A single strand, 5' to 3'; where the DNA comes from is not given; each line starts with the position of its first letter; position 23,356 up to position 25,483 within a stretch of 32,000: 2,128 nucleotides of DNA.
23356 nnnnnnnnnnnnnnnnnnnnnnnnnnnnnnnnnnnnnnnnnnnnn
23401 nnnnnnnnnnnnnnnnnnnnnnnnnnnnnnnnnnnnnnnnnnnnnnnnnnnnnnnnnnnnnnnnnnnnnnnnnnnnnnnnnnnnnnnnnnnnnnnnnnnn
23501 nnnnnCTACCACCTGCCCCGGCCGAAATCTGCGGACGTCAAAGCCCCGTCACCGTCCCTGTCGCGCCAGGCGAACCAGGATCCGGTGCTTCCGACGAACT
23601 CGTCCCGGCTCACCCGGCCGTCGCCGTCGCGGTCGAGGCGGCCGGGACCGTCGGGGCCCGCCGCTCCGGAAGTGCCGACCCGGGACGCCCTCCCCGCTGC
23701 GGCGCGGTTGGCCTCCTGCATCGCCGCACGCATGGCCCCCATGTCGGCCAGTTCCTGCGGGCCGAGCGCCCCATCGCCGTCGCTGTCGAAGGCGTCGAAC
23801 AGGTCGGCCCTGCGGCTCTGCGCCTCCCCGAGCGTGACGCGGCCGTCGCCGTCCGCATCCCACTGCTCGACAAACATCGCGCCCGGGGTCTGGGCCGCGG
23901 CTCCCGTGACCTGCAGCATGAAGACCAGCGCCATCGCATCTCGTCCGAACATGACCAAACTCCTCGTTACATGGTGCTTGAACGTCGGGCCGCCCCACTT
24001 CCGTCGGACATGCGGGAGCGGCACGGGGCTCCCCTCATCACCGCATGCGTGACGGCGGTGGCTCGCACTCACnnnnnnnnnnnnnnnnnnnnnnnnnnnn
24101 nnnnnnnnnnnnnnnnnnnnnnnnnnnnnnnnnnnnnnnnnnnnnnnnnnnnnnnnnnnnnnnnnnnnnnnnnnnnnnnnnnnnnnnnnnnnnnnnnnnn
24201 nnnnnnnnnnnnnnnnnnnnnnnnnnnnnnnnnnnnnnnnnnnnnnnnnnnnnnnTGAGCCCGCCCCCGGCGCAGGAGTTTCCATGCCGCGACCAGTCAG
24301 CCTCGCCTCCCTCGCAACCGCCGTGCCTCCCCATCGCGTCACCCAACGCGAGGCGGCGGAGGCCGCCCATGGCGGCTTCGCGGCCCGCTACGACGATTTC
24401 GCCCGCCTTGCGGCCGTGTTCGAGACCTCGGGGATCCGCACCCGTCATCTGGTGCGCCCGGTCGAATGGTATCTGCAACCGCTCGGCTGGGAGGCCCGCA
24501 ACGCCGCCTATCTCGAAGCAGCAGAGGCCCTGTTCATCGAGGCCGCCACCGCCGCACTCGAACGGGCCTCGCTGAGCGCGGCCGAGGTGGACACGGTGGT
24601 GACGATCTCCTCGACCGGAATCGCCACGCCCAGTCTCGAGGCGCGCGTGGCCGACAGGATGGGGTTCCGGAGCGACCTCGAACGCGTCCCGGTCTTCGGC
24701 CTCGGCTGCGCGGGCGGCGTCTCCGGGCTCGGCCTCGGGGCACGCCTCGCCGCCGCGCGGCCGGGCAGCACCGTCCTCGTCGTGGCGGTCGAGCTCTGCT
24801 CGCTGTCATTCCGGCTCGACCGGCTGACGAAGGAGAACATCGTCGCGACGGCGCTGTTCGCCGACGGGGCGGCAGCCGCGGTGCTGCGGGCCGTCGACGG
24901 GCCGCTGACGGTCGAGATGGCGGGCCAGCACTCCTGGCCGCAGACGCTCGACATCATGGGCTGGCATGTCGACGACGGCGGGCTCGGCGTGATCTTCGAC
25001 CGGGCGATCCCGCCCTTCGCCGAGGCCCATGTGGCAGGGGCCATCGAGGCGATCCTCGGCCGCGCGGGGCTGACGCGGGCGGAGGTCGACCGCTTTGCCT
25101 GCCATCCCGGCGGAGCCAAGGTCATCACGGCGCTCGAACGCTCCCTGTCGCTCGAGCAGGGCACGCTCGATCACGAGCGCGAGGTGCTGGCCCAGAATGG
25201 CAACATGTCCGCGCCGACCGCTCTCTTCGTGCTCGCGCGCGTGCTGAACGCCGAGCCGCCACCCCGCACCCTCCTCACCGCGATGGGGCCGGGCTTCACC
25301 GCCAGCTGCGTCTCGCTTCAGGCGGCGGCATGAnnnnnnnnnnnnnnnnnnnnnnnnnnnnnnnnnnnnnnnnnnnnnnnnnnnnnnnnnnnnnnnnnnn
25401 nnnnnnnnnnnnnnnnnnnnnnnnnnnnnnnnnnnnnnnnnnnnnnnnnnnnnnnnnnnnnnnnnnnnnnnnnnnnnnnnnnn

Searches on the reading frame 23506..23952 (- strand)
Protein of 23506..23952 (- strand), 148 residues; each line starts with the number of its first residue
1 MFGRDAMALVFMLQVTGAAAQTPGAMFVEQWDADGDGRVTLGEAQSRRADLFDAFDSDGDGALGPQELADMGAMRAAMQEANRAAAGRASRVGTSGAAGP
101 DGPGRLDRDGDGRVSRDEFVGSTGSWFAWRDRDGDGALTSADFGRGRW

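Call 28: find_encoding_contigs(protein=window:23506-23952:-, flank=10000, max_places=8)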
Protein window:23506-23952:- (148 aa): 24 contigs read that carry it; 3 places shown.
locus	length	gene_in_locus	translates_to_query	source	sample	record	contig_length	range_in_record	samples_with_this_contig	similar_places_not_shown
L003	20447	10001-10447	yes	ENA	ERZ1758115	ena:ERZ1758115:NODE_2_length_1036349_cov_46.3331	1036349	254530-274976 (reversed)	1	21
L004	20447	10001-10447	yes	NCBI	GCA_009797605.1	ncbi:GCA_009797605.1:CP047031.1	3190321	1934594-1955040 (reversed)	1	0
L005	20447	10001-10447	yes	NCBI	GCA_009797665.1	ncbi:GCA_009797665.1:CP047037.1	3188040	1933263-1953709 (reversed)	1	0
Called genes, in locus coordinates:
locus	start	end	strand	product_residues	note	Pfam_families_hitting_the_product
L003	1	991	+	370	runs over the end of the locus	PF11563:Protoglobin, PF00015:MCPsignal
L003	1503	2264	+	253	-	PF20560:MotA_N (weak), PF01618:MotA_ExbB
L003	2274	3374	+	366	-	PF13677:MotB_plug, PF00691:OmpA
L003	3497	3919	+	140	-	-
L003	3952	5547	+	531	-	PF00413:Peptidase_M10 (faint), PF08548:Peptidase_M10_C, PF00353:HemolysinCabind (weak)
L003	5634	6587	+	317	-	PF05171:HemS, PF06228:ChuX_HutX, PF05171:HemS, PF06228:ChuX_HutX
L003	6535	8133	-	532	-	PF07690:MFS_1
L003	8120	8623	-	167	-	PF04140:ICMT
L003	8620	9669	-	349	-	PF00195:Chal_sti_synt_N, PF08392:FAE1_CUT1_RppA, PF08541:ACP_syn_III_C (faint), PF08545:ACP_syn_III (weak), PF02797:Chal_sti_synt_C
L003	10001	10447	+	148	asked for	-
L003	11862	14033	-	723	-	PF00270:DEAD, PF00271:Helicase_C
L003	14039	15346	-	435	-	PF10923:BrxC_BrxD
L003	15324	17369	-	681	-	PF13208:TerB_N, PF04391:DUF533 (faint), PF05099:TerB, PF15615:TerB_C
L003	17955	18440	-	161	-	-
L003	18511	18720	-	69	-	-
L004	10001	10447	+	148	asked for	-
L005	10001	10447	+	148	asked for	-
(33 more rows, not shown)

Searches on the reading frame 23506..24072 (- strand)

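Call 22: search_protein_families(library=pfam, proteins=[window:23506-24072:-], max_evalue=0.01)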
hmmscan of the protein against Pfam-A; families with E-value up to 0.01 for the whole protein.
window:23506-24072:- (188 aa): 5 families
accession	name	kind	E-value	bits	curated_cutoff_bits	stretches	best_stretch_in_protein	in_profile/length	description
PF13405.12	EF-hand_6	-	1.5e-13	49.5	25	1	90-110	4-24/30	EF-hand domain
PF00036.39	EF-hand_1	-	5.9e-13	47.8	25.4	2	90-111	4-25/29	EF hand domain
PF13202.12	EF-hand_5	-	4.2e-12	45.4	25.9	2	90-109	3-22/25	EF hand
PF13499.12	EF-hand_7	-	2.3e-09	37.9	30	0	90-110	6-26/67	EF-hand domain pair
PF13833.12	EF-hand_8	-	2e-07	31.1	28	0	146-161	34-49/54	EF-hand domain pair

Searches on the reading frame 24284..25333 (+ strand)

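Call 22: search_protein_families(library=pfam, proteins=[window:24284-25333:+], max_evalue=0.01)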
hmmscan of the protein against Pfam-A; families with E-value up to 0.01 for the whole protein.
window:24284-25333:+ (349 aa): 5 families
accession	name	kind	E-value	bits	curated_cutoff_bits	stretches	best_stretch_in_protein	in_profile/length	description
PF00195.25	Chal_sti_synt_N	-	1.2e-19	71.1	27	1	45-202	56-222/225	Chalcone and stilbene synthases, N-terminal domain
PF08392.18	FAE1_CUT1_RppA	-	4.1e-16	59.6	27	1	43-202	49-204/290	FAE1/Type III polyketide synthase-like protein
PF02797.21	Chal_sti_synt_C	-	9.2e-14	52.1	27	1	211-323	3-115/151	Chalcone and stilbene synthases, C-terminal domain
PF08545.16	ACP_syn_III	-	2.2e-06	27.9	24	1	141-205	6-65/80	3-Oxoacyl-[acyl-carrier-protein (ACP)] synthase III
PF08541.16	ACP_syn_III_C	-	2.1e-05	25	26.6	1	259-345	2-88/90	3-Oxoacyl-[acyl-carrier-protein (ACP)] synthase III C terminal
